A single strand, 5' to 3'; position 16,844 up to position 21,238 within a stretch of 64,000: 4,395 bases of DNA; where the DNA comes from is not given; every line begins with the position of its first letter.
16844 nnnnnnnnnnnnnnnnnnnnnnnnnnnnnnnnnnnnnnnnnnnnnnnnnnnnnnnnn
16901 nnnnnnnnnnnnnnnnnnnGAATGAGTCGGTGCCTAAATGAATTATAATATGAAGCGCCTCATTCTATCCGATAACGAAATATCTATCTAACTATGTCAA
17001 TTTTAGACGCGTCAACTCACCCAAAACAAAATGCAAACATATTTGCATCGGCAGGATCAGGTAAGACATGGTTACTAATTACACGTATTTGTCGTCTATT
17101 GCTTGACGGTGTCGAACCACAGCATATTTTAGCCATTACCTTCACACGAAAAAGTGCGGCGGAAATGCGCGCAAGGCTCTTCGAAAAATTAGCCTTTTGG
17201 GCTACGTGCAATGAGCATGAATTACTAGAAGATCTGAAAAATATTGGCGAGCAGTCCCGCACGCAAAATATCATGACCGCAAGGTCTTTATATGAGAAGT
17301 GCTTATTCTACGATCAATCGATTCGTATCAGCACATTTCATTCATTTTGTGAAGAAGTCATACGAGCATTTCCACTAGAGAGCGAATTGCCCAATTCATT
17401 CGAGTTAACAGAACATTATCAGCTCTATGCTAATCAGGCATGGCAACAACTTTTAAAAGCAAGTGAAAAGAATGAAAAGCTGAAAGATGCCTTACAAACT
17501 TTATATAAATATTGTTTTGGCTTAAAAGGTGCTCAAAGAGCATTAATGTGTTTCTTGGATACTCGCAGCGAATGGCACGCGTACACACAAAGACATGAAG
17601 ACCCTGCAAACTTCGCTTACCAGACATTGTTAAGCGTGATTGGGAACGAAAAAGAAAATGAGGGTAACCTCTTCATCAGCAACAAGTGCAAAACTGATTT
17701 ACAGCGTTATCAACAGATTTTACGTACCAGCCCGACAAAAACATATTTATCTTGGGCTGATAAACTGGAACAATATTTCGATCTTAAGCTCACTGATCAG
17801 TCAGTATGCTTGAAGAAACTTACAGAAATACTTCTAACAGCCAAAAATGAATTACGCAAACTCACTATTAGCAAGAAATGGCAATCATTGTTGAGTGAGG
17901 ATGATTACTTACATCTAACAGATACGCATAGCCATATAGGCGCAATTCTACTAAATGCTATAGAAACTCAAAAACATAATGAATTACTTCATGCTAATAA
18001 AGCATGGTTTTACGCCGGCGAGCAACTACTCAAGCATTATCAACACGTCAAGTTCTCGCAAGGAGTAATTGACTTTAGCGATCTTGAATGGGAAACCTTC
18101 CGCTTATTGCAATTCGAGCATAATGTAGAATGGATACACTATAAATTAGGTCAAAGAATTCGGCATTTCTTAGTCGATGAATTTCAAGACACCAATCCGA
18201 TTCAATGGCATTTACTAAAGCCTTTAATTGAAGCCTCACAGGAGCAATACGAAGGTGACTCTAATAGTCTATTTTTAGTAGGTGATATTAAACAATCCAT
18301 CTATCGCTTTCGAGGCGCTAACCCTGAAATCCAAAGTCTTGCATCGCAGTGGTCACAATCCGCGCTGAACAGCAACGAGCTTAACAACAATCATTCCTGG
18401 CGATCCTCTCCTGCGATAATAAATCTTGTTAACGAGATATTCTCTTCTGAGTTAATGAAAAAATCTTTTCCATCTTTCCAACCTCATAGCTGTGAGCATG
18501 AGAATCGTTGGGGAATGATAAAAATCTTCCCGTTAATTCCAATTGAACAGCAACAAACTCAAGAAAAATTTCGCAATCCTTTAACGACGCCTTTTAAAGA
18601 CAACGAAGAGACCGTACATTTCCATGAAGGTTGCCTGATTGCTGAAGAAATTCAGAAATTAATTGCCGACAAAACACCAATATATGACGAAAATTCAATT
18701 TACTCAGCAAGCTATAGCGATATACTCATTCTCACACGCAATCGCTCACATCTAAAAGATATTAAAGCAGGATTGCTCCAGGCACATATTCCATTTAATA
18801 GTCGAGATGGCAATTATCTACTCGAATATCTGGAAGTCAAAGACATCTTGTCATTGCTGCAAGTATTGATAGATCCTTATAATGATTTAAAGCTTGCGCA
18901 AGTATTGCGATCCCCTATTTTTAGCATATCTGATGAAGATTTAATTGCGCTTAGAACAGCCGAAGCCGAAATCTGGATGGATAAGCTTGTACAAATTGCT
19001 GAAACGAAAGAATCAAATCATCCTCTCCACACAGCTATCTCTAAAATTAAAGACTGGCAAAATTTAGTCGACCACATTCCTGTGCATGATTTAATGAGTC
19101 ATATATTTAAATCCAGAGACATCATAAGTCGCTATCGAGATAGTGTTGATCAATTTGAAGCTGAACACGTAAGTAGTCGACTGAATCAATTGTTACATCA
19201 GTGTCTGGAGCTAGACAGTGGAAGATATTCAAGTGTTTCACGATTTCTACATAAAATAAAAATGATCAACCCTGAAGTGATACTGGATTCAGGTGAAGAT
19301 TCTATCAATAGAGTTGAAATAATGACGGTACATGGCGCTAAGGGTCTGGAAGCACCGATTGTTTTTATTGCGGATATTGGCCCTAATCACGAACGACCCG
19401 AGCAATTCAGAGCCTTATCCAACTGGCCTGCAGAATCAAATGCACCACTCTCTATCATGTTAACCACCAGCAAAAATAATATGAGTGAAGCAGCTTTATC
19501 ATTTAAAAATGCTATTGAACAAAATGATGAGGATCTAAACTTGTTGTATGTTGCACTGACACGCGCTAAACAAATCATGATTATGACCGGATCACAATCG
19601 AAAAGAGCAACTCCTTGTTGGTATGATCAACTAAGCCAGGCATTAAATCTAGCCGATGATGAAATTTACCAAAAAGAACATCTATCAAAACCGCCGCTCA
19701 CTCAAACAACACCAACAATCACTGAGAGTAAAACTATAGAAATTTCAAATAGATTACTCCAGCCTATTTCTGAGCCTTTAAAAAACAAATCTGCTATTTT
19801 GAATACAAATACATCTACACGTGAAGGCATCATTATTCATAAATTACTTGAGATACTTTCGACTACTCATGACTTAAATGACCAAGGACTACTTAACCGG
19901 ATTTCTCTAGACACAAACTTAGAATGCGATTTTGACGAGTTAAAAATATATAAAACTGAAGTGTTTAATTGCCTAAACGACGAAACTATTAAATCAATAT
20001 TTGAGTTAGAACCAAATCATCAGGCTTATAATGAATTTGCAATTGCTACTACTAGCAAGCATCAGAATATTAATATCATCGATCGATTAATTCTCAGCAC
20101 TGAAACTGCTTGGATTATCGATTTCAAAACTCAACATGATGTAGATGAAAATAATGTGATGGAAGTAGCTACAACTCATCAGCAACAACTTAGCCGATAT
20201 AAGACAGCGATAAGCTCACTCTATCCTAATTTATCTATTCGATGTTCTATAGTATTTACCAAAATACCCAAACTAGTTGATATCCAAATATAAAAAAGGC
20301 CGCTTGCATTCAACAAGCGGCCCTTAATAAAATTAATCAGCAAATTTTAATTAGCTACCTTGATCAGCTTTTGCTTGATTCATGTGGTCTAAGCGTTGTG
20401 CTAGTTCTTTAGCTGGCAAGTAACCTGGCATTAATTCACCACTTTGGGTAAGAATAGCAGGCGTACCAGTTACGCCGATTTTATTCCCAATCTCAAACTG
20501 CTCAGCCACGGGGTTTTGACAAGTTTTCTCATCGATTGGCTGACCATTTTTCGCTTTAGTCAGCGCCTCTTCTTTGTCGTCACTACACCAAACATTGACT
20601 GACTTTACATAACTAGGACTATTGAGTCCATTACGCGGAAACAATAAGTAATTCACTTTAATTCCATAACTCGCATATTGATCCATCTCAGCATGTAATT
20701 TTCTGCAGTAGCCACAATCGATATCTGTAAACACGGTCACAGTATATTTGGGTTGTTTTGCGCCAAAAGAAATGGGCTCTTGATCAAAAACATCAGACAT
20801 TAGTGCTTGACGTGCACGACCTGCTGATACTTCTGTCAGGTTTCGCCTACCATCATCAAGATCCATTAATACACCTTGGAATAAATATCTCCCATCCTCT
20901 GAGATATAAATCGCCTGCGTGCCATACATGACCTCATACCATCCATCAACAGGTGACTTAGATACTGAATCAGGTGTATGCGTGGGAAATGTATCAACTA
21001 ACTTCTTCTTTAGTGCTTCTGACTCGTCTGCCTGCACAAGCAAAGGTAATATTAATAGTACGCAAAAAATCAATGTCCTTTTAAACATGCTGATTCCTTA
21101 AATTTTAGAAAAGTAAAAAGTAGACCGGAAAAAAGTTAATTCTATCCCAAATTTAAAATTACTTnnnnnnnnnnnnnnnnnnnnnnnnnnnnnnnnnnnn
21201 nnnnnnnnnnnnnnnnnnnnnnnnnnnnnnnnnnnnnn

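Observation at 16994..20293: Orphan AddA/RecB-like helicase-nuclease with no AddB or RecC/RecD partner, wedged between parE and dsbC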

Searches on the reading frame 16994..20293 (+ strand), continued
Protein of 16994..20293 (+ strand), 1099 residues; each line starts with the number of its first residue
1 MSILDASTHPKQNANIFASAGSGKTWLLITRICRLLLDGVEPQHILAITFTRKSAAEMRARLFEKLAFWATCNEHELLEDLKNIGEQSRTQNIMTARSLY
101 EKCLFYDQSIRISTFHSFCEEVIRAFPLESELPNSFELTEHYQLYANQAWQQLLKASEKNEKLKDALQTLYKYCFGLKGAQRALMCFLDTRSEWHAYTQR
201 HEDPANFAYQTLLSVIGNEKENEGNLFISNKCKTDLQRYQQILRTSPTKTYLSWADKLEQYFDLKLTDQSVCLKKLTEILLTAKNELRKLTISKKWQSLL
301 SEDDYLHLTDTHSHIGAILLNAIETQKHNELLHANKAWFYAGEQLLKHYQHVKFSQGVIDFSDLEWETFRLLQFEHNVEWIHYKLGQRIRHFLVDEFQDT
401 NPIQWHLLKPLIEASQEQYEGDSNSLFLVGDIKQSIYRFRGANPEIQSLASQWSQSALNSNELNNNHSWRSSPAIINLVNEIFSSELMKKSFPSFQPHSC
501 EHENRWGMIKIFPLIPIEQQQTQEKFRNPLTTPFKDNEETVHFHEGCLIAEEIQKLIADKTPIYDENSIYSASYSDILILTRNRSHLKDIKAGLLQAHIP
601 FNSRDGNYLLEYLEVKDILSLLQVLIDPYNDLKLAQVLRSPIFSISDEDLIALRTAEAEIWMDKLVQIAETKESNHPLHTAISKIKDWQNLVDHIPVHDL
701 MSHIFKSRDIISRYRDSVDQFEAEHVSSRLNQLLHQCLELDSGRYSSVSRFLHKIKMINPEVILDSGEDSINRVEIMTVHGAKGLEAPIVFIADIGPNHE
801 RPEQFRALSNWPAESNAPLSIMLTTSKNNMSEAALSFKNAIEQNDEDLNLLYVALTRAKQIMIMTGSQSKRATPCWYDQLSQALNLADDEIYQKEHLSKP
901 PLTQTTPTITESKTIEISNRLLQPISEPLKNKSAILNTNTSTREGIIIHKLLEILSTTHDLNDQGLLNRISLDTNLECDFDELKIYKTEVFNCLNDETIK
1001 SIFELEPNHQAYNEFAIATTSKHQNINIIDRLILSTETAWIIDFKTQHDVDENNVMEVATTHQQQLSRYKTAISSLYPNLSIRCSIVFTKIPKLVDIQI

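Call 48: find_encoding_contigs(protein=P0073, flank=10000, max_places=2)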
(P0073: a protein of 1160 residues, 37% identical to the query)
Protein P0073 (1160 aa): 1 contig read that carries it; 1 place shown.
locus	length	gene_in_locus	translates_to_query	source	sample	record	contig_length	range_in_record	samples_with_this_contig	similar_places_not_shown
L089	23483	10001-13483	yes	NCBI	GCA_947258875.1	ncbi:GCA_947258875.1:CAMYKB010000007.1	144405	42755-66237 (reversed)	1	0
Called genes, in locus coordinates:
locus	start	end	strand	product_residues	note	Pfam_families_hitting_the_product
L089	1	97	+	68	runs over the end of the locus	-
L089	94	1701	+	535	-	PF27104:FimW_N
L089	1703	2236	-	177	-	PF00583:Acetyltransf_1, PF13508:Acetyltransf_7 (weak)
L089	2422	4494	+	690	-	PF00072:Response_reg (weak), PF00989:PAS, PF13426:PAS_9 (weak), PF00990:GGDEF, PF00563:EAL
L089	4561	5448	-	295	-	PF01435:Peptidase_M48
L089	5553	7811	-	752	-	PF00521:DNA_topoisoIV, PF03989:DNA_gyraseA_C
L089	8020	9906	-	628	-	PF02518:HATPase_c, PF00204:DNA_gyraseB, PF01751:Toprim, PF00986:DNA_gyraseB_C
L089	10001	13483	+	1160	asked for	PF00580:UvrD-helicase, PF13245:AAA_19, PF13361:UvrD_C, PF13538:UvrD_C_2 (faint), PF12705:PDDEXK_1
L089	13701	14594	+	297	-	PF04389:Peptidase_M28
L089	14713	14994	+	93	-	-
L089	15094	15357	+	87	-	-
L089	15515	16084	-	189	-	PF04203:Sortase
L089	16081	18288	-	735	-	PF08487:VIT, PF13757:VIT_2, PF00092:VWA, PF13519:VWA_2, PF13768:VWA_3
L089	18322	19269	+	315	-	PF00072:Response_reg, PF00486:Trans_reg_C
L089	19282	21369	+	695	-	PF00512:HisKA, PF02518:HATPase_c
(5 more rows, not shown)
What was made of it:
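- Tried and rejected: Its 'outgroup' included parE-type sequences, since P0073 proved to be parE-type (call 48).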

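Call 50: find_related_loci(query=A1, collection=metagenome_contigs, flank=10000)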
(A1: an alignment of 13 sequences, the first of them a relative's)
Query A1 (1099 aa) in metagenome_contigs; peptide patterns used: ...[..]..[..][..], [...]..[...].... (x = any residue, [..] = any of these).
600 stretches matched a pattern (row limit reached: there are more); 400 encode a relative of the query (tblastn E <= 1e-3); the best 80 are kept; 80 distinct loci.
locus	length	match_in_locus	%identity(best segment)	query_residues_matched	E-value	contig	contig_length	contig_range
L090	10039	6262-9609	54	1-1099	0e+0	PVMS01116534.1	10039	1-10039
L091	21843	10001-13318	52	1-1099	0e+0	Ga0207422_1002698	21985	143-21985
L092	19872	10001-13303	49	1-1097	0e+0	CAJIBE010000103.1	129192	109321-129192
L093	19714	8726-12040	48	4-1099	0e+0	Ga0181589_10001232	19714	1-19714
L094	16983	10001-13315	48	4-1099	0e+0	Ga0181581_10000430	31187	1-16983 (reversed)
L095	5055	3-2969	51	116-1097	0e+0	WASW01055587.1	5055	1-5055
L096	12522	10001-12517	54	1-836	0e+0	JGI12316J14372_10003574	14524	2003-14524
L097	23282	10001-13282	47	2-1097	0e+0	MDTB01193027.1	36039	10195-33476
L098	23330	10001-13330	41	1-1099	0e+0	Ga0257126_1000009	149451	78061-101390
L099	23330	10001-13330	40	1-1099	0e+0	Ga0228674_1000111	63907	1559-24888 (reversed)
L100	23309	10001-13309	40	2-1099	0e+0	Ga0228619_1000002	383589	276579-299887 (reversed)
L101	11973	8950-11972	50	1-1000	0e+0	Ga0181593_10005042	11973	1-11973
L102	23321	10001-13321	37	7-1099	0e+0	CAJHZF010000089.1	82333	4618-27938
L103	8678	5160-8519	35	1-1094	0e+0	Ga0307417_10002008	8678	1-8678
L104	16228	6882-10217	37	4-1094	0e+0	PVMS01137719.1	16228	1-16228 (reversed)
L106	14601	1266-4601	36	7-1099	0e+0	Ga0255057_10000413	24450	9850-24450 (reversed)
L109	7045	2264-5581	35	7-1099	0e+0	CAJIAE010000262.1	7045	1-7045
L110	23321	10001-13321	53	1-1099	0e+0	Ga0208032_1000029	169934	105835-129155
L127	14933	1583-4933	34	1-1099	0e+0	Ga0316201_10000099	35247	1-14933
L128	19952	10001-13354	35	1-1099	0e+0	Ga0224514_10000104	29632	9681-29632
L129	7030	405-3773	35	1-1099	0e+0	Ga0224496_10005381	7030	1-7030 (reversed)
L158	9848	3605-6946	35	13-1099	0e+0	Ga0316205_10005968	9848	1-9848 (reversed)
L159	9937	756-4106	35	13-1099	0e+0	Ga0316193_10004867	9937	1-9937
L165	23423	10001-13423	35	7-1099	0e+0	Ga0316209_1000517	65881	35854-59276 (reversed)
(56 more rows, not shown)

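Call 92: search_dna_similar(query=window:16994-20290:+, collection=plasmids, mode=protein, max_rows=8)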
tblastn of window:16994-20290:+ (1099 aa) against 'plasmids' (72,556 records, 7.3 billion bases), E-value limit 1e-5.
Records with a match: 551; places in all: 614; records where one place covers at least 80% of the query: 5.
Best place of each record, by identity: <60% 551.
By first word of the organism name: Pseudomonas 137; Acinetobacter 51; Rhizobium 25; Bacillus 21; Vibrio 18; Thermus 16; Sinorhizobium 13; Agrobacterium 13; Bradyrhizobium 12; Mesorhizobium 8; and 139 more.
By predicted mobility (MOB-suite, as given by PLSDB): non-mobilizable 369; conjugative 107; mobilizable 75.
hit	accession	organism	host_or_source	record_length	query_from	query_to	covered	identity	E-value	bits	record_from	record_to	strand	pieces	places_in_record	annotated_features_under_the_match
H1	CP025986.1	Ralstonia solanacearum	Cucurbita maxima,culture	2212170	6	1098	99%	27.7%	2e-118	411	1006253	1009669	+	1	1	ATP-dependent exonuclease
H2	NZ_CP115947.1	Ralstonia solanacearum MolK2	Musa sp.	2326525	6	871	79%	30.5%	6e-113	395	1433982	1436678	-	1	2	record has no annotation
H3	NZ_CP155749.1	Sphingomonas parapaucimobilis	Chinese cabbage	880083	6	1048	95%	24.7%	2e-63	244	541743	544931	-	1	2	addA: double-strand break repair helicase AddA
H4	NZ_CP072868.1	Rhizobium sp. NLR16a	lentil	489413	7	885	80%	27.8%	2e-69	263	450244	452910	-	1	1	addA: double-strand break repair helicase AddA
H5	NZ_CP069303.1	Shinella sp. PSBB067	monoisolate,Minnesota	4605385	7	890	80%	26.4%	1e-68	261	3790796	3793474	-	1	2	none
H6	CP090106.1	Sinorhizobium meliloti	Medicago,Cell culture,Plant nodule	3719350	7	884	80%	25.7%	5e-67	256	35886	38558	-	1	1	addA: double-strand break repair helicase AddA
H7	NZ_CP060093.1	Teredinibacter purpureus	Bankia setacea,cell culture,gills,gills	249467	16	1076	82%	24.7%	2e-24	185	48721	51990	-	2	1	UvrD-helicase domain-containing protein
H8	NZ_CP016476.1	Picosynechococcus sp. PCC 7003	cell culture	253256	11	870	78%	25.7%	1e-35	155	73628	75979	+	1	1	UvrD-helicase domain-containing protein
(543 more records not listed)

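Call 93: search_dna_similar(query=window:16994-20290:+, collection=phages, mode=protein, max_rows=8)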
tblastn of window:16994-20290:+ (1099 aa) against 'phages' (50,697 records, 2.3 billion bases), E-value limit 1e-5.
Records with a match: 94; places in all: 98; records where one place covers at least 80% of the query: 0.
Best place of each record, by identity: <60% 94.
By first word of the organism name: Bacteriophage 45; Bacillus 20; Listeria 9; Staphylococcus 4; Acinetobacter 4; Salmonella 4; Enterococcus 3; Escherichia 2; Moorella 1; Tunturiibacter 1; and 1 more.
By host as written in the record: - 50; Listeria monocytogenes 9; Staphylococcus aureus 4; Bacillus cereus 3; Homo sapiens 3; Bacillus cereus HER1399 2; Bacillus cereus BGSC 6E1 2; Enterococcus faecalis 2; and 15 more.
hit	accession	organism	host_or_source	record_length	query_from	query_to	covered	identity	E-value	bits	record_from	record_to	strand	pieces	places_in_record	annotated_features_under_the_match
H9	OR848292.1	Listeria phage LM 4-14-1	Listeria monocytogenes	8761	13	867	78%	24.3%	2e-42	175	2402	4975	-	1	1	record has no annotation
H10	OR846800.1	Listeria phage LM 4-11-1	Listeria monocytogenes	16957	13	867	78%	24.3%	2e-42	175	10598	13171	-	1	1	record has no annotation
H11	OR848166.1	Listeria phage LM 4-14-1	Listeria monocytogenes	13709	13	867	78%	23.8%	2e-41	172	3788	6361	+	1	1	record has no annotation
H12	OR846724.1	Listeria phage LM 4-11-1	Listeria monocytogenes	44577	13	867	78%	23.8%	2e-41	172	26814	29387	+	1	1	record has no annotation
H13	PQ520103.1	Enterococcus phage IME_EF3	-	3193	48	873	75%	23.0%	2e-26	123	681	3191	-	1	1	record has no annotation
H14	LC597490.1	Bacillus phage vB_BceM_WH1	Bacillus cereus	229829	16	870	52%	25.5%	8e-12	136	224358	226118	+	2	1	UvrD-helicase domain-containing protein_gp294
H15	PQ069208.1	Bacillus phage S4-1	Bacillus sp. S4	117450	344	887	49%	26.2%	4e-29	132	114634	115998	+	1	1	record has no annotation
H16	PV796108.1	Bacillus phage Edson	Bacillus cereus BC102p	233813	16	870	52%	25.0%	1e-9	128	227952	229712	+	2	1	DNA helicase PcrA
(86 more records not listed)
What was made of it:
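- On Defence-associated helicase-nuclease (Gabija GajB and similar): There are no close phage or plasmid relatives (calls 92, 93).
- Plasmid and phage relatives are at most 31% identical, and the best are addA genes on chromids (calls 92, 93).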

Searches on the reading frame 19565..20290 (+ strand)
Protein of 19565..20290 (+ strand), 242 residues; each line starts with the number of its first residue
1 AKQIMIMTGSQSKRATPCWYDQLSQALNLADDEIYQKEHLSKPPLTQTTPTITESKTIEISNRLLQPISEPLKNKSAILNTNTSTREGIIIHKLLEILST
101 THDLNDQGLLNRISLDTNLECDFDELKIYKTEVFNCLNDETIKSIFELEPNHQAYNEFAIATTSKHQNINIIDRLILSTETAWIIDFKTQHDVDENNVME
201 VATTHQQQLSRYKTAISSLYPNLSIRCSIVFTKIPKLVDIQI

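Call 90: search_protein_families(library=pfam, proteins=[window:19565-20290:+], max_evalue=10)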
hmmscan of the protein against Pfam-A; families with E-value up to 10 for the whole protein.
window:19565-20290:+ (242 aa): 4 families
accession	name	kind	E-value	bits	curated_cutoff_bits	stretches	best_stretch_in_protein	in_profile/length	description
PF12705.13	PDDEXK_1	-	0.00063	20.2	22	1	86-221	36-176/247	PD-(D/E)XK nuclease superfamily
PF15518.12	L_protein_N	-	0.023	15.1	27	1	173-231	76-125/178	L protein N-terminus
PF08378.17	NERD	-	0.12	13.4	22.1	1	151-232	20-111/111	Nuclease-related domain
PF08011.17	PDDEXK_9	-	0.13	12.7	25.5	1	176-230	37-93/105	PD-(D/E)XK nuclease superfamily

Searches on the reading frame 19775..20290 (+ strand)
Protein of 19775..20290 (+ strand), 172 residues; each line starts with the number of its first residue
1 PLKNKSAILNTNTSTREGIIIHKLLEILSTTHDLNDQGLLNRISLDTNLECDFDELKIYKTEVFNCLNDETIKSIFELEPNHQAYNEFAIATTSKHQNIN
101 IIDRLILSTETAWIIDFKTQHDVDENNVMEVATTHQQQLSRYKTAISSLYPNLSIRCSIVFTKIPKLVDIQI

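Call 90: search_protein_families(library=pfam, proteins=[window:19775-20290:+], max_evalue=10)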
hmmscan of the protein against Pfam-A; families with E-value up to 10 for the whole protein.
window:19775-20290:+ (172 aa): 4 families
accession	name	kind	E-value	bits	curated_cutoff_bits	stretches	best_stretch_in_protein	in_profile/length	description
PF12705.13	PDDEXK_1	-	0.00026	21.5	22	1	16-151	36-176/247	PD-(D/E)XK nuclease superfamily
PF15518.12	L_protein_N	-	0.014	15.8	27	1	103-161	76-125/178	L protein N-terminus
PF08378.17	NERD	-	0.058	14.3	22.1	1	80-162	19-111/111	Nuclease-related domain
PF08011.17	PDDEXK_9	-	0.068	13.6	25.5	1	106-160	37-93/105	PD-(D/E)XK nuclease superfamily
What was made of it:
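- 19811..20290 (+): RecB-type nuclease domain (about residues 940-1099): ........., IIDRLI, IIDFKT, QQLSRY. PF12705 21.5 bits when scanned alone (call 90).
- On AddA (AddAB helicase-nuclease, proteobacterial type): PF12705 scores 21.5 bits on the isolated domain against a cut-off of 22 (call 90), so the Pfam call itself is marginal.
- Checked: The C-terminal 172 aa alone hit PF12705 PDDEXK_1 at 21.5 bits, E 2.6e-4, just under the gathering score of 22 (call 90).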

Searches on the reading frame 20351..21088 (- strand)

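Call 5: search_protein_families(library=pfam, proteins=[window:20351-21088:-])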
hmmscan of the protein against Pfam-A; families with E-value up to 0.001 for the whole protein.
window:20351-21088:- (245 aa): 4 families
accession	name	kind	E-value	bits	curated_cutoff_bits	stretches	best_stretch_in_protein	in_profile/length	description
PF13098.12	Thioredoxin_2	-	9.4e-24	84.2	27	1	111-233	3-104/104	Thioredoxin-like domain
PF10411.14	DsbC_N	-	9.1e-21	73.7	25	1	20-86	4-70/70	Disulfide bond isomerase protein N-terminal domain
PF13462.12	Thioredoxin_4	-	2.7e-05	24.9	23.2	0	105-140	5-40/165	Thioredoxin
PF01323.26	DSBA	-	0.00011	22.5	25.6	0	185-233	143-190/191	DSBA-like thioredoxin domain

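Call 6: search_protein_families(library=ncbifam, proteins=[window:20351-21088:-])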
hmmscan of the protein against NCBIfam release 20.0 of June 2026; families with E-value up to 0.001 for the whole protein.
window:20351-21088:- (245 aa): 2 families
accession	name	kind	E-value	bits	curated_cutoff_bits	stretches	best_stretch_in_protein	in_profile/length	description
NF008129.0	PRK10877.1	equivalog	5.4e-54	183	215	1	1-240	1-234/237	bifunctional protein-disulfide isomerase/oxidoreductase DsbC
NF008657.0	PRK11657.1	equivalog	1.2e-08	34.5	124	1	58-216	59-227/251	thiol:disulfide interchange protein DsbG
